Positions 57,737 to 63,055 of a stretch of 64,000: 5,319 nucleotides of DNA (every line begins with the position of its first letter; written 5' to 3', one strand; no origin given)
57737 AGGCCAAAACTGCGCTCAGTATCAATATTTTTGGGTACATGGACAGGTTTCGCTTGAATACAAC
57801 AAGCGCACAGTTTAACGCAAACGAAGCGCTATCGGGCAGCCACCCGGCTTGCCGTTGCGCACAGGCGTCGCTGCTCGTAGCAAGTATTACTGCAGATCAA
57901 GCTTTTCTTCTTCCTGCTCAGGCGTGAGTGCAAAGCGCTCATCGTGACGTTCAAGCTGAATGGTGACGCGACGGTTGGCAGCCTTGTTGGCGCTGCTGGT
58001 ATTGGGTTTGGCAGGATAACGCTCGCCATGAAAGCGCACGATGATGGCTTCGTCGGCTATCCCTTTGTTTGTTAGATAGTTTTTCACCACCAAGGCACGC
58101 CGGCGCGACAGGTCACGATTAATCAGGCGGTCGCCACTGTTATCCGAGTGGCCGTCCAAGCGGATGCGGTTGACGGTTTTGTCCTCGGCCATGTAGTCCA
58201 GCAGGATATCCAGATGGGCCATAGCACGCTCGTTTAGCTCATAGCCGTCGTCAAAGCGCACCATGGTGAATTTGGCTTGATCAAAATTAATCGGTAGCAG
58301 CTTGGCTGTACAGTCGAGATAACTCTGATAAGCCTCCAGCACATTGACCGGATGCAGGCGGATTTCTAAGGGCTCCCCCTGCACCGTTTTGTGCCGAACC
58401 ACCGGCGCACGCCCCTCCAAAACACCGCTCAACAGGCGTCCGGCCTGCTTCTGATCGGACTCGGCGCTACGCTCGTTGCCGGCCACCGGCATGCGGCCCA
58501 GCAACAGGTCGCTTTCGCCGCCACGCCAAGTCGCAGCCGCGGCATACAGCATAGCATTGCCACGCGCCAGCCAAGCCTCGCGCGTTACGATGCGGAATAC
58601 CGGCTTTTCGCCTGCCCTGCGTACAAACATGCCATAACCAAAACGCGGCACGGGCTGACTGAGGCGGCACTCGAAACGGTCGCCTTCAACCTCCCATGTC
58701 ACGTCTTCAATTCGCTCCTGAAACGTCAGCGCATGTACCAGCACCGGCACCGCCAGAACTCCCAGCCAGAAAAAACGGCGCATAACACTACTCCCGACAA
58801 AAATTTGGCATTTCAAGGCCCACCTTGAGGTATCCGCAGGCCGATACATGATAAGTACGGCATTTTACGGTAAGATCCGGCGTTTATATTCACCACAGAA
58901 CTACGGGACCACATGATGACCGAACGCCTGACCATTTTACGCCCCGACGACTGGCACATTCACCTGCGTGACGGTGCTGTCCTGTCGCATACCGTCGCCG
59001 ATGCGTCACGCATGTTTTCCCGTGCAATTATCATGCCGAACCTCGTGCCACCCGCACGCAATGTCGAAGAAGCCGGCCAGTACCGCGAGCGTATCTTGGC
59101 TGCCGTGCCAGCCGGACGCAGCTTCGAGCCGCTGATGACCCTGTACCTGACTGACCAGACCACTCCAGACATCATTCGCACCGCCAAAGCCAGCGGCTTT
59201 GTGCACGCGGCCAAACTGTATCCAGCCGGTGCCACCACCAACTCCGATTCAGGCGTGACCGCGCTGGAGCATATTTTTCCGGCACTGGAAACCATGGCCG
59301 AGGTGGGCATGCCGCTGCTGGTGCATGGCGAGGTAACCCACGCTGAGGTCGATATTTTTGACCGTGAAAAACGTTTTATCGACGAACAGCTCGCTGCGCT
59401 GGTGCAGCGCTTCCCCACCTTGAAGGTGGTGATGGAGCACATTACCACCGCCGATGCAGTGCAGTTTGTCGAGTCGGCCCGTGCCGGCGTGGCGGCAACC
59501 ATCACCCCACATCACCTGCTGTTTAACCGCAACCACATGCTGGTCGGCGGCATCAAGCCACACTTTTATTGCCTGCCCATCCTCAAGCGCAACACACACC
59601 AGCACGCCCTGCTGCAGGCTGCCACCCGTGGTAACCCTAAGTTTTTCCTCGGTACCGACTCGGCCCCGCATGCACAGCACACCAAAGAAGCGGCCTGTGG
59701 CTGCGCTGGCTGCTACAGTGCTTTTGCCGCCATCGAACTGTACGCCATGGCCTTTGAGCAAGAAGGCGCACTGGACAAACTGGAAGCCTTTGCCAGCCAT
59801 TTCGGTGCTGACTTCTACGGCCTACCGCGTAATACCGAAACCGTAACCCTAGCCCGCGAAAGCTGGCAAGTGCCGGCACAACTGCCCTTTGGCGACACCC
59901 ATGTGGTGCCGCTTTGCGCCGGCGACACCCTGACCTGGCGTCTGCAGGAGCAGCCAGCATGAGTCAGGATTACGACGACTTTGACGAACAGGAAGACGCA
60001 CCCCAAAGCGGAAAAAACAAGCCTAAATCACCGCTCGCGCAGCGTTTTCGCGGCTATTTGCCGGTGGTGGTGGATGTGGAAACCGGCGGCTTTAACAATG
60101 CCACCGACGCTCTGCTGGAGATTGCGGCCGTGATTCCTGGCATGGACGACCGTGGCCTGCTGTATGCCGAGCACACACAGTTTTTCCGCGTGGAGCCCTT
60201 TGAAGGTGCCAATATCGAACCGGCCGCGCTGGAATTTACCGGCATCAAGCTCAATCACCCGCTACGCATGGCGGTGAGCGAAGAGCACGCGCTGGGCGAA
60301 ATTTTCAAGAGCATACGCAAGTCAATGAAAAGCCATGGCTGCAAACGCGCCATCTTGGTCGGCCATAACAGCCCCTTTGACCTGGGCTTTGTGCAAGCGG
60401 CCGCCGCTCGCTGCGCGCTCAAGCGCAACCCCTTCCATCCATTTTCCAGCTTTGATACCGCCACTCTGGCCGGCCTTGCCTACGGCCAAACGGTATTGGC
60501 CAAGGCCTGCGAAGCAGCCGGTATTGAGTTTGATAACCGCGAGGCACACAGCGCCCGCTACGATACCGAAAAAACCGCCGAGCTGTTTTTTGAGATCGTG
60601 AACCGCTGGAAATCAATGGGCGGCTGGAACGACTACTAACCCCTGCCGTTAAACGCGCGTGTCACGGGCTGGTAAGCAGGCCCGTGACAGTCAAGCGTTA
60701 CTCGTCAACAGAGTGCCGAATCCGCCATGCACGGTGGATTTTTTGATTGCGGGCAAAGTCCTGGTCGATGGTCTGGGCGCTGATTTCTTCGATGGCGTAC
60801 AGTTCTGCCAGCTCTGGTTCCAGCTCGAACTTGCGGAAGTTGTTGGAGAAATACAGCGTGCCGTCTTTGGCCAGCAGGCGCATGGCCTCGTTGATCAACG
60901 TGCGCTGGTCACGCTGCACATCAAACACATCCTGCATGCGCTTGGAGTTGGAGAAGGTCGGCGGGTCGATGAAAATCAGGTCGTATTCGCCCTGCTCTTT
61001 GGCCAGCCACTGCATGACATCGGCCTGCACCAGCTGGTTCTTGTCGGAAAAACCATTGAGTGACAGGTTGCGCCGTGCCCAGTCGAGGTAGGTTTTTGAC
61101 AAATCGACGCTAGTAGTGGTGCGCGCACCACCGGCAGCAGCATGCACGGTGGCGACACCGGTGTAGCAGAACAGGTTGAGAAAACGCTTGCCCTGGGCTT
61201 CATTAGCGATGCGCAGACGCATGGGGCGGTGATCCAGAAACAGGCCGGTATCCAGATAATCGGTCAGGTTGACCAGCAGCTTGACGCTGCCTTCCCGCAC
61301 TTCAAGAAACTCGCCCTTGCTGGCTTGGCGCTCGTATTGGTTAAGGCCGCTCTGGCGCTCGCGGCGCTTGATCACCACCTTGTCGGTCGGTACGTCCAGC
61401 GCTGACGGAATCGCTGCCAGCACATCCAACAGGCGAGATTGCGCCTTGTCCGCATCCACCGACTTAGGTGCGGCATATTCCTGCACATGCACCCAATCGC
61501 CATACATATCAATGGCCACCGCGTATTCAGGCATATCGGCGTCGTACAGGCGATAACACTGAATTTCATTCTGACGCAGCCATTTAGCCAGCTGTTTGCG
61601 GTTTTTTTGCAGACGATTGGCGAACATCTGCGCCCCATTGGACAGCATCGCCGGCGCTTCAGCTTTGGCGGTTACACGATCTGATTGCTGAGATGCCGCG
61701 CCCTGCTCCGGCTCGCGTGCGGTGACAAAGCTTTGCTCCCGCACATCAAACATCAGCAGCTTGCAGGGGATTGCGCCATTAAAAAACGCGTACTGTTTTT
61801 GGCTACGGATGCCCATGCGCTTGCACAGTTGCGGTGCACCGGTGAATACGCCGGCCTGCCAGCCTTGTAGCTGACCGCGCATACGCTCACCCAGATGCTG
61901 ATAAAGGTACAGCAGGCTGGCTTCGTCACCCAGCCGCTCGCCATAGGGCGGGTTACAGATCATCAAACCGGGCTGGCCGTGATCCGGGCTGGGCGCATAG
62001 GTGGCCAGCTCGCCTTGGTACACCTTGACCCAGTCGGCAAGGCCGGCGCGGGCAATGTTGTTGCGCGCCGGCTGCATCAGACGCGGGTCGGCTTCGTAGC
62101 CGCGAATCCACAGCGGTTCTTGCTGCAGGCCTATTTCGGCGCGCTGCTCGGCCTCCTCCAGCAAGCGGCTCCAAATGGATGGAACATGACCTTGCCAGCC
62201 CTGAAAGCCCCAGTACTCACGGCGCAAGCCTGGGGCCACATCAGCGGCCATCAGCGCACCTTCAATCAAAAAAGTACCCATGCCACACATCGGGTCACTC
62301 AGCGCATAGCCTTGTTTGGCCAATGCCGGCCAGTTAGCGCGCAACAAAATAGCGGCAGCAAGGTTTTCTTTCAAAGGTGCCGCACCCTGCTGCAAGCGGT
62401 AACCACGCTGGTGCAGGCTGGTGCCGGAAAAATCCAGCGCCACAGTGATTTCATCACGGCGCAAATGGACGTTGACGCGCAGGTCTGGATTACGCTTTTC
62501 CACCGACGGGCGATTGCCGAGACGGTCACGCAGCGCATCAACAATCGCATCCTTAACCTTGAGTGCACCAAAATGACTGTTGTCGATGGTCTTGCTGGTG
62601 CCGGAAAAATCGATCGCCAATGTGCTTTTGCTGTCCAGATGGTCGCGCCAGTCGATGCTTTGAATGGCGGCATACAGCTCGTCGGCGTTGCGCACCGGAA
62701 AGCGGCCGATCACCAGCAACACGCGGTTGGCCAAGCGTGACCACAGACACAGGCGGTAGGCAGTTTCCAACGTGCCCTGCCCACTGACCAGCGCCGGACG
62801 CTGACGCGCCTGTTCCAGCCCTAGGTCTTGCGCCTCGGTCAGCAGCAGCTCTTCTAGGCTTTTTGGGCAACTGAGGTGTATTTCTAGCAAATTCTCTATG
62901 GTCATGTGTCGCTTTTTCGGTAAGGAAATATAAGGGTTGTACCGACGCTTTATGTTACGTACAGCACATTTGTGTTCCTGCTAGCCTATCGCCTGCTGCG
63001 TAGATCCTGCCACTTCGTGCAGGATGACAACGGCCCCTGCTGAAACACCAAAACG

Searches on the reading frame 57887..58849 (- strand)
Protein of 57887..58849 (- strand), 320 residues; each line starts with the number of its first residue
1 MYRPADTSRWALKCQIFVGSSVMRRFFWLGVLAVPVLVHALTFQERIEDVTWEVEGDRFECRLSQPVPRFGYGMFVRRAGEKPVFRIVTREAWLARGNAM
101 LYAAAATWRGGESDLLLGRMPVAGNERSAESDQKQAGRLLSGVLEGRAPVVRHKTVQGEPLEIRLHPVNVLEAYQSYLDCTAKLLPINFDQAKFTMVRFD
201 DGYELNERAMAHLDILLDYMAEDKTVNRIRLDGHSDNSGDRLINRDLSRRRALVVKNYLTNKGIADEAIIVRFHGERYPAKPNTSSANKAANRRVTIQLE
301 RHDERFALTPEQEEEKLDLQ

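Call 11: search_protein_families(library=pfam, proteins=[window:57887-58849:-], max_evalue=0.001)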
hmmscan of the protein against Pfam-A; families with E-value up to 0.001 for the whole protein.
window:57887-58849:- (320 aa): 2 families
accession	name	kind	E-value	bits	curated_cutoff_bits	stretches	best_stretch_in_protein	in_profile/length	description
PF18393.6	MotY_N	-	4.9e-37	127.8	26.3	1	43-186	1-146/146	MotY N-terminal domain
PF00691.25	OmpA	-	3.8e-16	59.7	27.2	1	201-293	5-98/98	OmpA family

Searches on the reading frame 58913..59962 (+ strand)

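Call 11: search_protein_families(library=pfam, proteins=[window:58913-59962:+], max_evalue=0.001)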
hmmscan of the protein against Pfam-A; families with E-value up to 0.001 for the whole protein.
window:58913-59962:+ (349 aa): 2 families
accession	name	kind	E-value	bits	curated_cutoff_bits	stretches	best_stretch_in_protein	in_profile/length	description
PF01979.26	Amidohydro_1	-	5.4e-14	52.6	25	1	13-311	8-307/345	Amidohydrolase family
PF04909.20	Amidohydro_2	-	0.00019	21.7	26.4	1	81-180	91-182/289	Amidohydrolase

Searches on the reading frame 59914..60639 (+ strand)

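Call 11: search_protein_families(library=pfam, proteins=[window:59914-60639:+], max_evalue=0.001)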
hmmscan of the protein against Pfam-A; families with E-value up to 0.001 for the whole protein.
window:59914-60639:+ (241 aa): 1 family
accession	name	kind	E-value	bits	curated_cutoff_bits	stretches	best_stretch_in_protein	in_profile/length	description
PF00929.31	RNase_T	-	7e-23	82.4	24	1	51-225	1-164/164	Exonuclease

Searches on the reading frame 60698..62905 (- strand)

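Call 11: search_protein_families(library=pfam, proteins=[window:60698-62905:-], max_evalue=0.001)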
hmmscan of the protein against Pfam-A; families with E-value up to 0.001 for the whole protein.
window:60698-62905:- (735 aa): 11 families
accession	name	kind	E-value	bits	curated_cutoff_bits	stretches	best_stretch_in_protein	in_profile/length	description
PF01170.24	UPF0020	-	1.1e-47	162.8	22.3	1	167-383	1-195/197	RMKL-like, methyltransferase domain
PF02926.22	THUMP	-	8e-22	77.9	20.6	1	72-158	2-84/84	THUMP domain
PF10672.15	Methyltrans_SAM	-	2.2e-20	73.5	27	1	491-686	44-236/286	S-adenosylmethionine-dependent methyltransferase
PF22020.1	RlmL_1st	-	6.3e-15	55.3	27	1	10-63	3-55/55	RlmL ferredoxin-like domain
PF03602.21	Cons_hypoth95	-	2.5e-11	44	24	1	566-681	36-153/182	Conserved hypothetical protein 95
PF05175.20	MTS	-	2.3e-09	37.6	23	1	570-700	30-151/170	Methyltransferase small domain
PF13649.12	Methyltransf_25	-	6.9e-07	30.3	27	1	576-652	2-71/97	Methyltransferase domain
PF13847.12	Methyltransf_31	-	7.7e-07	29.3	27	1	571-689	3-112/145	Methyltransferase domain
PF09445.16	Methyltransf_15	-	3.1e-06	27.3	22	1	574-668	3-99/165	RNA cap guanine-N2 methyltransferase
PF08241.18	Methyltransf_11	-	3.4e-05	24.8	21.2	1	580-686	5-95/95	Methyltransferase domain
PF13578.12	Methyltransf_24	-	0.0005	21.4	26.3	0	581-684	6-100/105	Methyltransferase domain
